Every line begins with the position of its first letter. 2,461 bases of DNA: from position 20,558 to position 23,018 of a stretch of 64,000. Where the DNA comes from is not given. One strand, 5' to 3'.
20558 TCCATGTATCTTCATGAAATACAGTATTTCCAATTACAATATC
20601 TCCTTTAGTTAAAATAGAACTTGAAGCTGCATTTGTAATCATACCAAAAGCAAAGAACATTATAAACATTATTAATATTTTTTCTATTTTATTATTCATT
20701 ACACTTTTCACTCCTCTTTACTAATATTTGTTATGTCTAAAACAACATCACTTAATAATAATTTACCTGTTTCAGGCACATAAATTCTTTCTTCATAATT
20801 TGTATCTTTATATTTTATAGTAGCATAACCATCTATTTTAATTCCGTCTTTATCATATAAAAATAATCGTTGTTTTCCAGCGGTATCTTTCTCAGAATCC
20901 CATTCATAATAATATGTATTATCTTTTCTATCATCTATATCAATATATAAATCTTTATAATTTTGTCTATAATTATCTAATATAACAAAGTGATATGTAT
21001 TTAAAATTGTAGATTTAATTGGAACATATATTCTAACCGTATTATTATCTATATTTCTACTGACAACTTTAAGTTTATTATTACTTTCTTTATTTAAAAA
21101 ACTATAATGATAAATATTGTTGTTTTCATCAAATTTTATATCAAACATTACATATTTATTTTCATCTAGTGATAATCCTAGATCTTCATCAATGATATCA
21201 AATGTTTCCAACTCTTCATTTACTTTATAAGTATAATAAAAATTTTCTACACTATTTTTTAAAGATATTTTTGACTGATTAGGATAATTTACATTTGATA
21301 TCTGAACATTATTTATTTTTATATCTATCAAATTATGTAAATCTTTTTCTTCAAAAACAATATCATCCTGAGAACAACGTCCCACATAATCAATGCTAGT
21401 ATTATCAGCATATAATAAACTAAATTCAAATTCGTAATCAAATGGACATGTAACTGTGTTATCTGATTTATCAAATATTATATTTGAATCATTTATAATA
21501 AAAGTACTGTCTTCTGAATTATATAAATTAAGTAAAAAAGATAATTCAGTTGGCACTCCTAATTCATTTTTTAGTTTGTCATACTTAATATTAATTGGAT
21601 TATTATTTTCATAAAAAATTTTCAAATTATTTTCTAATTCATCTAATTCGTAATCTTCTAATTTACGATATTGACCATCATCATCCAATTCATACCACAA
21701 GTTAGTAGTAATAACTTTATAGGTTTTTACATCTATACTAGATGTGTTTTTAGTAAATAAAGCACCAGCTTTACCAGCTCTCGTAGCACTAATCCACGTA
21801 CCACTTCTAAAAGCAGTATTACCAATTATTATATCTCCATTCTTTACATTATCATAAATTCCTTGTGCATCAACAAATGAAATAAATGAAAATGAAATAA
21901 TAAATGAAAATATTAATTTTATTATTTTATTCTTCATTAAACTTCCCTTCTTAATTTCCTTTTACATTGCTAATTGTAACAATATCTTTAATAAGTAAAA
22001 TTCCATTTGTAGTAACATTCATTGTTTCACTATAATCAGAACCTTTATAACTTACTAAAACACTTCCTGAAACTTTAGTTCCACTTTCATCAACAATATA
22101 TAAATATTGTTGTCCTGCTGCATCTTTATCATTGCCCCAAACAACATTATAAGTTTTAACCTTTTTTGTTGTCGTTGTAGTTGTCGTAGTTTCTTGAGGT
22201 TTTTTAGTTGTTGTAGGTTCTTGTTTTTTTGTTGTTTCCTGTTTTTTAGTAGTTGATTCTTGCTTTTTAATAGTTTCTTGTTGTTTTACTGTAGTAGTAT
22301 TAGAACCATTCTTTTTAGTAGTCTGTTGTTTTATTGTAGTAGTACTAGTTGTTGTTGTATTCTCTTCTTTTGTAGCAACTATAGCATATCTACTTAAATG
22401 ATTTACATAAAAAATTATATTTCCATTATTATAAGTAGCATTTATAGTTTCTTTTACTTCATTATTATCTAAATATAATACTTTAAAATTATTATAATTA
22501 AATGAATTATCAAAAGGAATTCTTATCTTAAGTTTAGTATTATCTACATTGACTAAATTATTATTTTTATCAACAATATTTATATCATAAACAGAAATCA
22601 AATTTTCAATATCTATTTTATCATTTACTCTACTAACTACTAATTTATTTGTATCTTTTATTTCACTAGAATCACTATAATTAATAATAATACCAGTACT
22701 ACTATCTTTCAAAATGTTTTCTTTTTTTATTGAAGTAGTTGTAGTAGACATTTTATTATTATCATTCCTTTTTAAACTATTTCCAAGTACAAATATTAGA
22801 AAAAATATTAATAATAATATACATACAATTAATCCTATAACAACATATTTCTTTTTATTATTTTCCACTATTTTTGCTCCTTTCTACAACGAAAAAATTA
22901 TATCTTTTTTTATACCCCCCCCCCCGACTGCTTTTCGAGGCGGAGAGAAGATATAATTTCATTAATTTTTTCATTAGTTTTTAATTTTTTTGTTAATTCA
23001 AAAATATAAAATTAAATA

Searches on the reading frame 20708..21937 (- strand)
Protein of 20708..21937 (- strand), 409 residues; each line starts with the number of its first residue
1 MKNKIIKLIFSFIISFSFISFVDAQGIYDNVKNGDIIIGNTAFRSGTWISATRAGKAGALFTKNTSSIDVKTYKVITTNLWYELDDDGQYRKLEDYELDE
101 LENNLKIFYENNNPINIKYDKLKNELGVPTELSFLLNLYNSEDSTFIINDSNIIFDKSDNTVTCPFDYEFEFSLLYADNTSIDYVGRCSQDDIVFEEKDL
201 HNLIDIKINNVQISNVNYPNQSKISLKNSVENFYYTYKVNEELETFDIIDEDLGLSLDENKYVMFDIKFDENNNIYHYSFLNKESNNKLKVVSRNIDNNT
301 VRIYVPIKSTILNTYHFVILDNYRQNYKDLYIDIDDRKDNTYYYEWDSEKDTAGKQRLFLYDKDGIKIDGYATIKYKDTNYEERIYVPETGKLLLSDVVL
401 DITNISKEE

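Call 13: search_protein_families(library=pfam, proteins=[window:20708-21937:-], max_evalue=1)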
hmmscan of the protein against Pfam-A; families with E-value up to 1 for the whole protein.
window:20708-21937:- (409 aa): 1 family
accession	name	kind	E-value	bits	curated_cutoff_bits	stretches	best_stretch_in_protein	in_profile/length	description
PF21142.3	A2M_bMG2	-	0.033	14.6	25.5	0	61-121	20-80/119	Bacterial alpha-2 macroglobulin MG2 domain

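Call 42: find_encoding_contigs(protein=window:20708-21937:-, flank=2500, max_places=10)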
Protein window:20708-21937:- (409 aa): 3 contigs read that carry it; 2 places shown.
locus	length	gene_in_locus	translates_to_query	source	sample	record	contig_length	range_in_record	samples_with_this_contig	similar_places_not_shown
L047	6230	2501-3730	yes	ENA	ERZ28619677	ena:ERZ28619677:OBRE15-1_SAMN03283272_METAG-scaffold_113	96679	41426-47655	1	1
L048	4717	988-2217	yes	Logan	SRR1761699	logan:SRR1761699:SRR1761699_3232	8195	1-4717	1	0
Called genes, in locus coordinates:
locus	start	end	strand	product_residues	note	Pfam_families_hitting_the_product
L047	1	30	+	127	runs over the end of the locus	PF00411:Ribosomal_S11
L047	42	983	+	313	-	PF01193:RNA_pol_L, PF01000:RNA_pol_A_bac, PF03118:RNA_pol_A_CTD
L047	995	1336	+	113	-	PF01196:Ribosomal_L17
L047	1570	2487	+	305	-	-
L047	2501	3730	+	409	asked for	-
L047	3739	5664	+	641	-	-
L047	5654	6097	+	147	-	-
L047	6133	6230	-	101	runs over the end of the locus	-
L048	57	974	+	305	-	-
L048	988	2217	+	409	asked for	-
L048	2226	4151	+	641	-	-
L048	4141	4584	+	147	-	-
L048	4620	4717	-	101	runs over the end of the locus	-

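Call 56: search_protein_families(library=ncbifam, proteins=[window:20708-21937:-], max_evalue=0.1)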
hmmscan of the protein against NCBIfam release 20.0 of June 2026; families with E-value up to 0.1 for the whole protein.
window:20708-21937:- (409 aa): 0 families

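Call 79: search_solved_structures(query=window:20708-21937:-, max_evalue=1)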
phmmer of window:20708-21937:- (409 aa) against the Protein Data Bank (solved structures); distinct sequences matched with E-value up to 1: 0.

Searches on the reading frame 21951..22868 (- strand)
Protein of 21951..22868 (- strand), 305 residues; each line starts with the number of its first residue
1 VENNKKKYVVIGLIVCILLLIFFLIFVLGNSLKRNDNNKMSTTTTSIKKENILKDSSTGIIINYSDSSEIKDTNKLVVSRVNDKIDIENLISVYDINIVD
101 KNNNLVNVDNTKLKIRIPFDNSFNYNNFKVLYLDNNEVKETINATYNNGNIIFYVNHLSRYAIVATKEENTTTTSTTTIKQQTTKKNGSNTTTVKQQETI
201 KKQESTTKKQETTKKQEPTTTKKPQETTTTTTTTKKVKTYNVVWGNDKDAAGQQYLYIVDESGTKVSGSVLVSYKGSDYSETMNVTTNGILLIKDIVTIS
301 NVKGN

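Call 10: find_encoding_contigs(protein=window:21951-22868:-, flank=3000, max_places=10)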
Protein window:21951-22868:- (305 aa): 3 contigs read that carry it; 2 places shown.
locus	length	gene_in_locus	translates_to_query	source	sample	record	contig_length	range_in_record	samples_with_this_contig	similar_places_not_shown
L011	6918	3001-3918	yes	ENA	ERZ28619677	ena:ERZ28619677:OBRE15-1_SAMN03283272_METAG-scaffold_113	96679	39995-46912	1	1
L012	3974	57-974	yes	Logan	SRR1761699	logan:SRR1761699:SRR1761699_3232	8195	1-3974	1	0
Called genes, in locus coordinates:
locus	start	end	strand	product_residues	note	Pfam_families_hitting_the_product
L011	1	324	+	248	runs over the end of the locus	PF00557:Peptidase_M24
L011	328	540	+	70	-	PF01176:eIF-1a, PF16745:RsgA_N (weak)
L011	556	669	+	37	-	PF00444:Ribosomal_L36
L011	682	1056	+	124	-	PF00416:Ribosomal_S13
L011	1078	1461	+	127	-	PF00411:Ribosomal_S11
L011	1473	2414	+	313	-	PF01193:RNA_pol_L, PF01000:RNA_pol_A_bac, PF03118:RNA_pol_A_CTD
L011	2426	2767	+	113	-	PF01196:Ribosomal_L17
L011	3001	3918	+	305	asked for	-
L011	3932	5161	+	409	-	-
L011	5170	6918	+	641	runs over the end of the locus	-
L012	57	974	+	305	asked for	-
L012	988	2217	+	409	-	-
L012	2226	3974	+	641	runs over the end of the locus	-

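Call 13: search_protein_families(library=pfam, proteins=[window:21951-22868:-], max_evalue=1)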
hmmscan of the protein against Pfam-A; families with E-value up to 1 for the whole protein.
window:21951-22868:- (305 aa): 2 families
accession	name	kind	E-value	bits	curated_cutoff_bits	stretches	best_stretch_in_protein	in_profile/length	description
PF10318.15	7TM_GPCR_Srh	-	0.058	12.9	26.3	1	8-50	188-230/302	Serpentine type 7TM GPCR chemoreceptor Srh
PF01080.22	Presenilin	-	0.97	8.6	34.3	1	149-234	219-306/408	Presenilin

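Call 14: find_homologous_proteins(query=window:21951-22868:-, max_evalue=0.001)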
Query window:21951-22868:- (305 aa): 9 proteins with E <= 0.001 among 8000 candidates.
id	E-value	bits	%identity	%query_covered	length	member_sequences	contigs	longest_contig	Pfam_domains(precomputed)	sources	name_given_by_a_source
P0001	2.1e-173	593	96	100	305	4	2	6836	-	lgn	-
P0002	1.1e-109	384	65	100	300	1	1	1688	-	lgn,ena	-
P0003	1.1e-66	243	76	20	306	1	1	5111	-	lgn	-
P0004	6.0e-66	241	46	90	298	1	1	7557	-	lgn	-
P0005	1.0e-63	233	53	83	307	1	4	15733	-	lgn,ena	-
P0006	8.8e-57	211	48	22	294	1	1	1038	-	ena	-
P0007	2.6e-56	209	47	72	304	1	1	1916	-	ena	-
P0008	9.7e-53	197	46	85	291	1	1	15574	-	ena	-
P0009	4.6e-4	38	35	26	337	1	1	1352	-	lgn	-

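Call 15: find_encoding_contigs(protein=P0005, flank=4000, max_places=6)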
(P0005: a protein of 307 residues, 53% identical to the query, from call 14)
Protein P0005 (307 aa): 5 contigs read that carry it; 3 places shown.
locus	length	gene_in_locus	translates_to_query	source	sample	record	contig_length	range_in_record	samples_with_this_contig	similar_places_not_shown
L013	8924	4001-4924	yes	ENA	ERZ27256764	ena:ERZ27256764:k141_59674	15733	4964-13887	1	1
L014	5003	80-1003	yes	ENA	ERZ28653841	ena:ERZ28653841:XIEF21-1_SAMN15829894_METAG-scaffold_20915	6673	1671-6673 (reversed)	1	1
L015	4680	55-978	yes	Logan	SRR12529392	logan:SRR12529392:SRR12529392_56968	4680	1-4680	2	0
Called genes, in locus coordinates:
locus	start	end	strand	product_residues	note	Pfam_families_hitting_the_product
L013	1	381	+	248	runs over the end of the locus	PF00557:Peptidase_M24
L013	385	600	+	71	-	PF01176:eIF-1a, PF16745:RsgA_N (weak)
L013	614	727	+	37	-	PF00444:Ribosomal_L36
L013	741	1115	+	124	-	PF00416:Ribosomal_S13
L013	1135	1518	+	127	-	PF00411:Ribosomal_S11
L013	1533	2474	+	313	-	PF01193:RNA_pol_L, PF01000:RNA_pol_A_bac, PF03118:RNA_pol_A_CTD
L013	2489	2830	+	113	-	PF01196:Ribosomal_L17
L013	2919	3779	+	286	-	-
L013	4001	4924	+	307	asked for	-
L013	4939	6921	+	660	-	-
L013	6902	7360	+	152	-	-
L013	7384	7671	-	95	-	-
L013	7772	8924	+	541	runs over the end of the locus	PF00482:T2SSF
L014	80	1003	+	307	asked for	-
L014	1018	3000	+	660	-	-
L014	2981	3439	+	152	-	-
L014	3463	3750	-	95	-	-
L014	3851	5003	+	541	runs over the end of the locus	PF00482:T2SSF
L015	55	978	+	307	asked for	-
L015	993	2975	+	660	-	-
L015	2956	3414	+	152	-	-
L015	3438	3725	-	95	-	-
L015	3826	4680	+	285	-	?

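Call 16: find_encoding_contigs(protein=P0008, flank=4000, max_places=6)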
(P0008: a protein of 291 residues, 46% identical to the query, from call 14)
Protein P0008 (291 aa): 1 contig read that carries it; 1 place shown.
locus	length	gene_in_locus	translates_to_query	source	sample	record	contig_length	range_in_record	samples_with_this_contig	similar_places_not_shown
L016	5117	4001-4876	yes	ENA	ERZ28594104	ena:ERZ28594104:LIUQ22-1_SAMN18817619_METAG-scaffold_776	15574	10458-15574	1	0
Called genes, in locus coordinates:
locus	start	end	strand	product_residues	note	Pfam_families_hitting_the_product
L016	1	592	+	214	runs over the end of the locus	PF00406:ADK, PF13207:AAA_17, PF02223:Thymidylate_kin (faint), PF05191:ADK_lid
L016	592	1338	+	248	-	PF00557:Peptidase_M24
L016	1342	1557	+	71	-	PF01176:eIF-1a, PF16745:RsgA_N (weak)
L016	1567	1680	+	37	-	PF00444:Ribosomal_L36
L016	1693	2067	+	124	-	PF00416:Ribosomal_S13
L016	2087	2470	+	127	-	PF00411:Ribosomal_S11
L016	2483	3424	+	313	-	PF01193:RNA_pol_L, PF01000:RNA_pol_A_bac, PF03118:RNA_pol_A_CTD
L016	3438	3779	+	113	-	PF01196:Ribosomal_L17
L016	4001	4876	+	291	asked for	-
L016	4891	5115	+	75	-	?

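Call 17: find_encoding_contigs(protein=P0004, flank=4000, max_places=6)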
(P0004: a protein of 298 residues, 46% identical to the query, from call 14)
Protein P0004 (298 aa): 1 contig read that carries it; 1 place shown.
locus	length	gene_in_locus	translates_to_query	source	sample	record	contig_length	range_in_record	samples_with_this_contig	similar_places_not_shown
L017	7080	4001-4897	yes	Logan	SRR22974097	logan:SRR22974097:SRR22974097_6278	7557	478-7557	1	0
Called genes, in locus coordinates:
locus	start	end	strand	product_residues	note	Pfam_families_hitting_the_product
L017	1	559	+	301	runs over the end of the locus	-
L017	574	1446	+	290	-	PF01565:FAD_binding_4, PF02873:MurB_C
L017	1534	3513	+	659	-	PF03412:Peptidase_C39, PF00664:ABC_membrane, PF00005:ABC_tran, PF00910:RNA_helicase (weak)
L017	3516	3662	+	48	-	-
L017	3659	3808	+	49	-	-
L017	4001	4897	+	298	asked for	-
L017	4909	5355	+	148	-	-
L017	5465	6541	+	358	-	PF01743:PolyA_pol, PF13735:tRNA_NucTran2_2 (weak)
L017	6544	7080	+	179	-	?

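Call 20: find_related_loci(query=A1, collection=genome_contigs, flank=6000)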
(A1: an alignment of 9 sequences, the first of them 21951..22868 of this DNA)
Query A1 (305 aa) in genome_contigs; peptide patterns used: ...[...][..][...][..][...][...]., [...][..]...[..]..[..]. (x = any residue, [..] = any of these).
46 stretches matched a pattern; 1 encode a relative of the query (tblastn E <= 1e-3); 1 distinct loci.
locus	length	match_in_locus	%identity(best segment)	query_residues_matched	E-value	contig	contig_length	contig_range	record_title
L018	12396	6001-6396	28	47-194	3e-12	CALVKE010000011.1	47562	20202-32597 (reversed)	MAG: uncultured Bacilli bacterium isolate E15__bin62 genome assembly, contig: E15__k127_4008110, whole genome shotgun se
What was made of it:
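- Tried and rejected: The single allowed scan of GTDB genomes returned only a 28%-identical relative in an "uncultured Bacilli bacterium" MAG (call 20), so the species stays unnamed.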

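Call 25: find_encoding_contigs(protein=P0002, flank=3000, max_places=6)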
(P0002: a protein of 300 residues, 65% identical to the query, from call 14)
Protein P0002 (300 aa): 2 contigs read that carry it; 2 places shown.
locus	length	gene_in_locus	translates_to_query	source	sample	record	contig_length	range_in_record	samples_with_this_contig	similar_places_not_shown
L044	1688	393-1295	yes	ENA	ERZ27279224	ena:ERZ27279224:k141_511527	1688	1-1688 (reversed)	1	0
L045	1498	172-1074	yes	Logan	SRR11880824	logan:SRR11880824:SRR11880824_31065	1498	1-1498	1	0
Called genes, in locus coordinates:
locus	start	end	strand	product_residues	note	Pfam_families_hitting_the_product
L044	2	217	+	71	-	?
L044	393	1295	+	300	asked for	-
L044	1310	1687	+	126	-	?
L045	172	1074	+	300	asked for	-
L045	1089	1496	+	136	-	?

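Call 26: find_encoding_contigs(protein=P0007, flank=3000, max_places=6)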
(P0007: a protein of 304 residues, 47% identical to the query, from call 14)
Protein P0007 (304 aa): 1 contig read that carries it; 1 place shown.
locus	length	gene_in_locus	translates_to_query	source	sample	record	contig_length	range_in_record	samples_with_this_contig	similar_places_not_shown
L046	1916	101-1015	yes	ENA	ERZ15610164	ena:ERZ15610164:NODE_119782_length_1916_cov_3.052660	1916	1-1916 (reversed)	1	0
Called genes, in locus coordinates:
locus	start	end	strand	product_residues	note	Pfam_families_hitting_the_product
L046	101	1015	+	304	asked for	-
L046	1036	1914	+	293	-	?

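Call 43: find_encoding_contigs(protein=P0001, flank=2500, max_places=10)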
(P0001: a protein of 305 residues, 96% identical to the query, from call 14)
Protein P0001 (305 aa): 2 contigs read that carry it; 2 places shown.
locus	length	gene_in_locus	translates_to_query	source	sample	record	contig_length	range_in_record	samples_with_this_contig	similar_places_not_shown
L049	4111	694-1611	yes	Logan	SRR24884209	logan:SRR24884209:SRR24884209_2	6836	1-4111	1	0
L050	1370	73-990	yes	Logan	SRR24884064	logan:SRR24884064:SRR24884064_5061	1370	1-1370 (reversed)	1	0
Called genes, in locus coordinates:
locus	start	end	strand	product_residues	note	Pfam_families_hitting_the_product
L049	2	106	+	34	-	?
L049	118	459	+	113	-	PF01196:Ribosomal_L17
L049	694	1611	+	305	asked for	-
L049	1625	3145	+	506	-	-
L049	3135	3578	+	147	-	-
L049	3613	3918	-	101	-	-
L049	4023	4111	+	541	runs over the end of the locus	PF00482:T2SSF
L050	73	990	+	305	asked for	-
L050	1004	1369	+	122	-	?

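Call 56: search_protein_families(library=ncbifam, proteins=[window:21951-22868:-], max_evalue=0.1)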
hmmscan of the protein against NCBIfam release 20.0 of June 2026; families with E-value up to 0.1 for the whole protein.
window:21951-22868:- (305 aa): 3 families
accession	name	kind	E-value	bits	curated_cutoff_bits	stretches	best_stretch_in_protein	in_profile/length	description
NF047550.1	LIC_12071_fam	equivalog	0.021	14.1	350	0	7-48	218-260/337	LIC_12071 family protein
NF008641.0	PRK11633.1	equivalog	0.096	13.1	150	0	165-251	76-163/228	cell division protein DedD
NF045633.1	LipidAPhtaseLpxF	equivalog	0.096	12.6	400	0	6-27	3-24/217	lipid A 4'-phosphatase LpxF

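Call 72: predict_structure(alignment_id=A1)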
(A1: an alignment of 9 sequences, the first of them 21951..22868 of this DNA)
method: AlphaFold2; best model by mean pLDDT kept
length: 305 residues; sequences in the alignment: 9
mean_pLDDT: 73.1   pTM: 0.52
mean pLDDT of the five models: 73.1, 70.4, 70.2, 69.1, 68.1
residues with pLDDT >= 90: 100; 70-90: 100; 50-70: 24; < 50: 81
segments of 3 or more residues with pLDDT < 50: 34-47, 171-235
pLDDT, mean of each block of 10 residues (from residue 1): 57 79 68 43 40 91 86 92 81 94 89 91 85 89 90 93 82 46 42 41 38 35 42 57 89 92 90 82 93 90 82
secondary structure, 60 per line:
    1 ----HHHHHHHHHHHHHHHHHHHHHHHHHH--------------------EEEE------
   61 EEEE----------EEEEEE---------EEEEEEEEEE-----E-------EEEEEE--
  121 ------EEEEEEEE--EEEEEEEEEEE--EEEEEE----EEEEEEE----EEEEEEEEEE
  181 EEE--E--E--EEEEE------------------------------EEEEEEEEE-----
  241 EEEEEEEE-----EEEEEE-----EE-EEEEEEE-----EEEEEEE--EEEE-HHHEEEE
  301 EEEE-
elements in order: H5-30 E51-54 E61-64 E75-80 E90-99 E113-118 E127-134 E137-147 E150-155 E160-166 E171-183 E192-196 E227-235 E241-248 E254-259 E268-274 E280-286 E289-292 E297-304
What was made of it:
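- Checked: An AlphaFold model of the 305-aa protein shows a TM helix, a beta-sandwich, a disordered Thr-rich stalk and a small C-terminal beta domain (call 72).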

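Call 75: fold_search(model_id=the predicted structure, library=pdb)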
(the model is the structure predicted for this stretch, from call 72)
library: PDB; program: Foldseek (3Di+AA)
matches with E <= 10: 312; with E <= 0.001: 0
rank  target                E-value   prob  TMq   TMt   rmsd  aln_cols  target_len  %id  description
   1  3ud2_B                4.3e-02  1.00  0.27  0.26   5.7       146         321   12  Crystal structure of Selenomethionine ZU5A-ZU5B protein domains of human erythrocyte ankyrin (released 2012-02-22)
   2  7o0e_A                7.8e-02  0.82  0.14  0.10  14.1       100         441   14  Crystal structure of GH30 (mutant E188A) complexed with aldotriuronic acid from Thermothelomyces thermophila. (released 2021-09-08)
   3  8p67_A                9.5e-02  0.93  0.18  0.13   7.7       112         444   12  Crystal structure of Thermothelomyces thermophila (double mutant EE) in complex with aldotetrauronic acid (released 2024-05-22)
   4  9h6f_A                1.7e-01  0.92  0.19  0.08   6.3       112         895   10  Bacteroides ovatus GH98 endoxylanase in complex with arabino-xylooligosaccharide (released 2025-11-05)
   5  8cbc_A                1.7e-01  0.85  0.19  0.13   7.6       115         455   11  Crystal structure of Thermothelomyces thermophila GH30 (double mutant EE) in complex with xylotriose. (released 2024-05-22)
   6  9h6g_A                2.2e-01  0.80  0.18  0.07   6.9       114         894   11  Inactive Bacteroides ovatus GH98 endoxylanase E361A in complex with arabino-xylooligosaccharide (released 2025-11-05)
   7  8c48_A                2.3e-01  0.80  0.19  0.13   7.6       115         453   11  Crystal structure of Thermothelomyces thermophila GH30 (double mutant EE) in complex with xylopentaose (released 2024-05-22)
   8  8iua_A                2.7e-01  0.41  0.17  0.10  12.8       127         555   11  Crystal structure of GH66 endodextranase from Flavobacterium johnsoniae in complex with isomaltose (released 2023-06-14)
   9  4d8o                  2.8e-01  0.47  0.26  0.17  20.4       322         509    6  Crystal Structure of the ankyrin-B ZU5-ZU5-UPA-DD tandem (released 2012-03-28)
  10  8p67_B                3.0e-01  0.44  0.13  0.10  11.8       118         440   11  Crystal structure of Thermothelomyces thermophila (double mutant EE) in complex with aldotetrauronic acid (released 2024-05-22)
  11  1wza                  3.1e-01  0.47  0.15  0.10  11.3       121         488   12  Crystal structure of alpha-amylase from H.orenii (released 2006-04-11)
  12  8c48_B                3.1e-01  0.38  0.14  0.10  12.2       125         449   11  Crystal structure of Thermothelomyces thermophila GH30 (double mutant EE) in complex with xylopentaose (released 2024-05-22)
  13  6m3q_E                3.6e-01  0.87  0.25  0.18  15.3       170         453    8  Crystal structure of AnkB/beta4-spectrin complex (released 2020-05-13)
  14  9h6g_B                3.6e-01  0.82  0.19  0.08   6.4       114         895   10  Inactive Bacteroides ovatus GH98 endoxylanase E361A in complex with arabino-xylooligosaccharide (released 2025-11-05)
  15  8iub_A                3.6e-01  0.38  0.17  0.10  12.4       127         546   11  Crystal structure of GH66 endodextranase from Flavobacterium johnsoniae in complex with isomaltotriose (released 2023-06-14)
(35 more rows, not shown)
